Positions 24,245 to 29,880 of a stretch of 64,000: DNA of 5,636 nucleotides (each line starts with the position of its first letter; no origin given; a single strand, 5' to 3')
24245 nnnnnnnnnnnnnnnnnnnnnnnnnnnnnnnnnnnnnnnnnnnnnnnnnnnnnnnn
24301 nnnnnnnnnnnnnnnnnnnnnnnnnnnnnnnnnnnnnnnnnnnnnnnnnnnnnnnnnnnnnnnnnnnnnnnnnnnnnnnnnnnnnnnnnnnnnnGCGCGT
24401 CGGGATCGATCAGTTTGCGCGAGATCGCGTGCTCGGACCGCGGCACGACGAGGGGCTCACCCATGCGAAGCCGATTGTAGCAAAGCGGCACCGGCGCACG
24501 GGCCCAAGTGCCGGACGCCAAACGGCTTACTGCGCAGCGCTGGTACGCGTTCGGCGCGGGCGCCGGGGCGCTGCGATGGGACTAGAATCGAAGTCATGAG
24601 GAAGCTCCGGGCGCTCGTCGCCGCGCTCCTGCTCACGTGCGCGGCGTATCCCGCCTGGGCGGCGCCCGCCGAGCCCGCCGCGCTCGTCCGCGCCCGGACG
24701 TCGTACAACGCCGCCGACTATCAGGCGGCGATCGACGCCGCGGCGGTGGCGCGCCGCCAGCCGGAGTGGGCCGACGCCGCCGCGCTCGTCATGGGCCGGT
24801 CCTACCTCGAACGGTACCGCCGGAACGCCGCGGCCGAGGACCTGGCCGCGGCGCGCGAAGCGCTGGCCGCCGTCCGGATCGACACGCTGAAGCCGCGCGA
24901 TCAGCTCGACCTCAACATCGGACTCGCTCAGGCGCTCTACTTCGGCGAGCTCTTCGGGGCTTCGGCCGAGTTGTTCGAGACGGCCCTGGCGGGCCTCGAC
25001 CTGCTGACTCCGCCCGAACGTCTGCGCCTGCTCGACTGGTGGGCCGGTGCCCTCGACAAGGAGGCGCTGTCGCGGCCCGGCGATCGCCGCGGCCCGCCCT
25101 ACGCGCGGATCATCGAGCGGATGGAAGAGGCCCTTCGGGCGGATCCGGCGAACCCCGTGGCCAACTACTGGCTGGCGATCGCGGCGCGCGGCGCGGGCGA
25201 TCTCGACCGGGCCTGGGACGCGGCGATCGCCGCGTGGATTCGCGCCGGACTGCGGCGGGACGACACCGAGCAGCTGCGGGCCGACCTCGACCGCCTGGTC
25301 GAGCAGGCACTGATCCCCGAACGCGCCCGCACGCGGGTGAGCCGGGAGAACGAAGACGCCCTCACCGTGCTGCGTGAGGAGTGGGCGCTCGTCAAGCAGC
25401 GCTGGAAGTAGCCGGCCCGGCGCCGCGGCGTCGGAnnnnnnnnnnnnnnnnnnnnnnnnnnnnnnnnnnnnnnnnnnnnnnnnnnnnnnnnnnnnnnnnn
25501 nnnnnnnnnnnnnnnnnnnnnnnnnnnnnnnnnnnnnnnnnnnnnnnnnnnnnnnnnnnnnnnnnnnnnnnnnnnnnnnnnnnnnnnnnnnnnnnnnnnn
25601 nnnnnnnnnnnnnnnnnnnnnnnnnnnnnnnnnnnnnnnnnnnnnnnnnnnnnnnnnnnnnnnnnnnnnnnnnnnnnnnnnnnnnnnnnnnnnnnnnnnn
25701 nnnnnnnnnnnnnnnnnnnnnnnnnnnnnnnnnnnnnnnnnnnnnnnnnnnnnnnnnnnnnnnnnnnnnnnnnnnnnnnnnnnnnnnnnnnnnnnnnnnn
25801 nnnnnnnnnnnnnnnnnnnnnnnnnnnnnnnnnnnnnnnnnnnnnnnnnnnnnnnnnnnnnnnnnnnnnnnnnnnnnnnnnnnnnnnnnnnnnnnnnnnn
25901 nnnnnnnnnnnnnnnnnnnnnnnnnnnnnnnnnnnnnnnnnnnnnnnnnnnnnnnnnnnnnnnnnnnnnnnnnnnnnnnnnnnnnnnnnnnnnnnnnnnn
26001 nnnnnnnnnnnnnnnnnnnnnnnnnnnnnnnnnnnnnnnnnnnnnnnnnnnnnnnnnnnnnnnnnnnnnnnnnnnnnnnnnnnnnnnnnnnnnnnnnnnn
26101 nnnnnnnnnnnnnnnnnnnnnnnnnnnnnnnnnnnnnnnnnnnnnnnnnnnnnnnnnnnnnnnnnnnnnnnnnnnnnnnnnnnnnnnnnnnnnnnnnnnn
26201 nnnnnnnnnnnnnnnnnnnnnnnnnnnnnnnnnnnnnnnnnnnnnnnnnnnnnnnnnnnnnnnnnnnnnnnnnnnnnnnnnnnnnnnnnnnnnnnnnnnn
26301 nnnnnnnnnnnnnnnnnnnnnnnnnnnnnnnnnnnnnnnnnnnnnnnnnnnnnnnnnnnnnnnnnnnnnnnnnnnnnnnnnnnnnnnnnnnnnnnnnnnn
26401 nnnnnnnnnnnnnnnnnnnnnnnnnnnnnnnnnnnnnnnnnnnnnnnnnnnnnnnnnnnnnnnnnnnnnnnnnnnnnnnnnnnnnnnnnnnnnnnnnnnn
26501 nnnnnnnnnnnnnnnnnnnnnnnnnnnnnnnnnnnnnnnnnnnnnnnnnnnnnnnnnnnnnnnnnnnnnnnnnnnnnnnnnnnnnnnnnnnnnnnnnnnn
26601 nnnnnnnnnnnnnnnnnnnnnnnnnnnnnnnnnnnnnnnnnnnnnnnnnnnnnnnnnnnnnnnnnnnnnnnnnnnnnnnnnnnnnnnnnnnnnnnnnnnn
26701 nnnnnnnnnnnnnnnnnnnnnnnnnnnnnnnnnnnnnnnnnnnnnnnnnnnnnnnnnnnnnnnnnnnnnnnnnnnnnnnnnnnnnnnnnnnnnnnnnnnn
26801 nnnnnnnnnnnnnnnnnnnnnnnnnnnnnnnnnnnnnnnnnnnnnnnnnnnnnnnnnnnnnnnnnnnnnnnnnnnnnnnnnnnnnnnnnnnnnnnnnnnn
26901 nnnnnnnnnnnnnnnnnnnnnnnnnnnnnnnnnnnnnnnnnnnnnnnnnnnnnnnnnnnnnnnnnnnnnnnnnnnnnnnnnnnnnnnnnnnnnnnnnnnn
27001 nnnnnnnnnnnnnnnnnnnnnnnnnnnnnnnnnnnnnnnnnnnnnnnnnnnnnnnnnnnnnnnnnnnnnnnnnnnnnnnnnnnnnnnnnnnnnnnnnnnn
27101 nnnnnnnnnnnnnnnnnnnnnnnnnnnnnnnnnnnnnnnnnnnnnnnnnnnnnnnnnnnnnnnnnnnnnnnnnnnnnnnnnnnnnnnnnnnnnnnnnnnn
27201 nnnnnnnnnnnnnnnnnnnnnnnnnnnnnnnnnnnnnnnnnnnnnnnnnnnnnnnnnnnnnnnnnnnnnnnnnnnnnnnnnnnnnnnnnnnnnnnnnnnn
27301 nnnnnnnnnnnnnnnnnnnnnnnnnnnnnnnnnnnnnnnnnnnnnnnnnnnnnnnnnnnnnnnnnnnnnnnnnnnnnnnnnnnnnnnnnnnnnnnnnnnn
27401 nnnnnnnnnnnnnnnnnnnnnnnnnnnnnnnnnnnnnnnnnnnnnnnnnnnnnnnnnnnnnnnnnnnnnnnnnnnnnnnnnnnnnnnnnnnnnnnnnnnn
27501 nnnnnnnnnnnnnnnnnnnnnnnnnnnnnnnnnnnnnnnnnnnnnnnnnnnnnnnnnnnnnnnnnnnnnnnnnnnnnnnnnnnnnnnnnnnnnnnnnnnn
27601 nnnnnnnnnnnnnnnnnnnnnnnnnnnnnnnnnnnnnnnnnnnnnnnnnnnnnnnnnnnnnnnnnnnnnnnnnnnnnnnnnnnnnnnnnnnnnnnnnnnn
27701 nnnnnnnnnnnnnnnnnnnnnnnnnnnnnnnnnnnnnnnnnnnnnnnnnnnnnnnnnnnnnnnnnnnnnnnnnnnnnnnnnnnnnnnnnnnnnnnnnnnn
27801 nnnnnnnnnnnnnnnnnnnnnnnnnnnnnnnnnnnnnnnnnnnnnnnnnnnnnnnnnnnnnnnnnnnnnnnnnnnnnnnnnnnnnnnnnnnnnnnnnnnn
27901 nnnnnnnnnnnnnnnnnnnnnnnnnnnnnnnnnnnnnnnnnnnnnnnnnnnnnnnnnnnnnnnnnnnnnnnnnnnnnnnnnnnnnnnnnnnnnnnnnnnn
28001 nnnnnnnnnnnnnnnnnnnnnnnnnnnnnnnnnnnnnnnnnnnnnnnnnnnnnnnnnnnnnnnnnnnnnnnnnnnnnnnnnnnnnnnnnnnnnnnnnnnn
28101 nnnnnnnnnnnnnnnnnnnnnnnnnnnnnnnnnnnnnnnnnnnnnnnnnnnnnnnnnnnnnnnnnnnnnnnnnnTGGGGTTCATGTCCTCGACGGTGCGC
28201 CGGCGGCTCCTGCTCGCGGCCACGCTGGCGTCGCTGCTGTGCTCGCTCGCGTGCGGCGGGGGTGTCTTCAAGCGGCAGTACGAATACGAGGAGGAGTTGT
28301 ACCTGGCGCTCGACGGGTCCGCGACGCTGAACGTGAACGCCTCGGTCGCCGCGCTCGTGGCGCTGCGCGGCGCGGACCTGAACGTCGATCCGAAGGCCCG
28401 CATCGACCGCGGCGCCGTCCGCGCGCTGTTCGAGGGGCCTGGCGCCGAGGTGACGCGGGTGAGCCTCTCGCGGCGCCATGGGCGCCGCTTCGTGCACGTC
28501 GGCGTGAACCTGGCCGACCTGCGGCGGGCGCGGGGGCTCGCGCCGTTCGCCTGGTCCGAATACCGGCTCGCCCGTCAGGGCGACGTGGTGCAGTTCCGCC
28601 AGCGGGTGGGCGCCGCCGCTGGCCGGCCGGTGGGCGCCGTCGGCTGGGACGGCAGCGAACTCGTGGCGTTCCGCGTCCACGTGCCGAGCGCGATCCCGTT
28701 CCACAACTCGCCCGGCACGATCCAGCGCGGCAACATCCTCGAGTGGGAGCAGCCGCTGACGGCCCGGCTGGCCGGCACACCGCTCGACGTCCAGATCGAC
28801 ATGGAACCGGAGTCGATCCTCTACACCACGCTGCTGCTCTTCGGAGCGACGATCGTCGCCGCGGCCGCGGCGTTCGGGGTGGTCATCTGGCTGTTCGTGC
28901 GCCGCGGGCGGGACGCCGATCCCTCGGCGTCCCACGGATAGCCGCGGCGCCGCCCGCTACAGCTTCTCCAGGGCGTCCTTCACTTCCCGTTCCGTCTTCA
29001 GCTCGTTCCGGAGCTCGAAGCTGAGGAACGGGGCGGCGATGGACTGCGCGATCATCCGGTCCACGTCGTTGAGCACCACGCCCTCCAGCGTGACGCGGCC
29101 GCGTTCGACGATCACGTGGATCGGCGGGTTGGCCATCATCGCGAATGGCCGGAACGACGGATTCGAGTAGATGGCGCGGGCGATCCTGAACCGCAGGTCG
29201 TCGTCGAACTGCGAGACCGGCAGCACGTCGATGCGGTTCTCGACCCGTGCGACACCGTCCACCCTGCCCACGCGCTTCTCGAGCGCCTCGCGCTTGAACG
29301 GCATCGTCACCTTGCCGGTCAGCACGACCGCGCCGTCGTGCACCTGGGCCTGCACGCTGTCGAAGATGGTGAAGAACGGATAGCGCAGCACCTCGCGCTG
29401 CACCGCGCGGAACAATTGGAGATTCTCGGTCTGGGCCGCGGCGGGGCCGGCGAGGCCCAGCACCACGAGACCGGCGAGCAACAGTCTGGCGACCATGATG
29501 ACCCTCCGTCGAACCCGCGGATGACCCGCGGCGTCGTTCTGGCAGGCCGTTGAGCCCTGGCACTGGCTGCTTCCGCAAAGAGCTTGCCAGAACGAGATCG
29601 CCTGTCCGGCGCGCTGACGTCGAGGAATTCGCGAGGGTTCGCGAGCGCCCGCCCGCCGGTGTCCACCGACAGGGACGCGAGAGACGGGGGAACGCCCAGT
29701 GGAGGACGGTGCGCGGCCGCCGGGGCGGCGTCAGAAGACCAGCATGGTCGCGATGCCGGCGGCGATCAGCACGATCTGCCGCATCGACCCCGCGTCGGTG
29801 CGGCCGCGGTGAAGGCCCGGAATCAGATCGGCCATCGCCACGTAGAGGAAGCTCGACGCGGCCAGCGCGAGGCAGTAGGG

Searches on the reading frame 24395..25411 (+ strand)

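Call 24: search_protein_families(library=pfam, proteins=[window:24395-25411:+], max_evalue=0.001)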
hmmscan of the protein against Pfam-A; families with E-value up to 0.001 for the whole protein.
window:24395-25411:+ (338 aa): 1 family
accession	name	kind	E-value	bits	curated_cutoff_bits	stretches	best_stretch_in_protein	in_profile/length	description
PF13431.12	TPR_17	-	0.00087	19.8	24.4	0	244-274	3-33/34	Tetratricopeptide repeat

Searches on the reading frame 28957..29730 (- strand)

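Call 9: search_protein_families(library=pfam, proteins=[window:28957-29730:-], max_evalue=0.001)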
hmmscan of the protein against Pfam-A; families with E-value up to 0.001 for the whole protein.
window:28957-29730:- (257 aa): 1 family
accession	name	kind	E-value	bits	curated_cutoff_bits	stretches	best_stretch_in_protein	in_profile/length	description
PF04972.22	BON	-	3.6e-16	59.7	27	2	110-170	9-68/69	BON domain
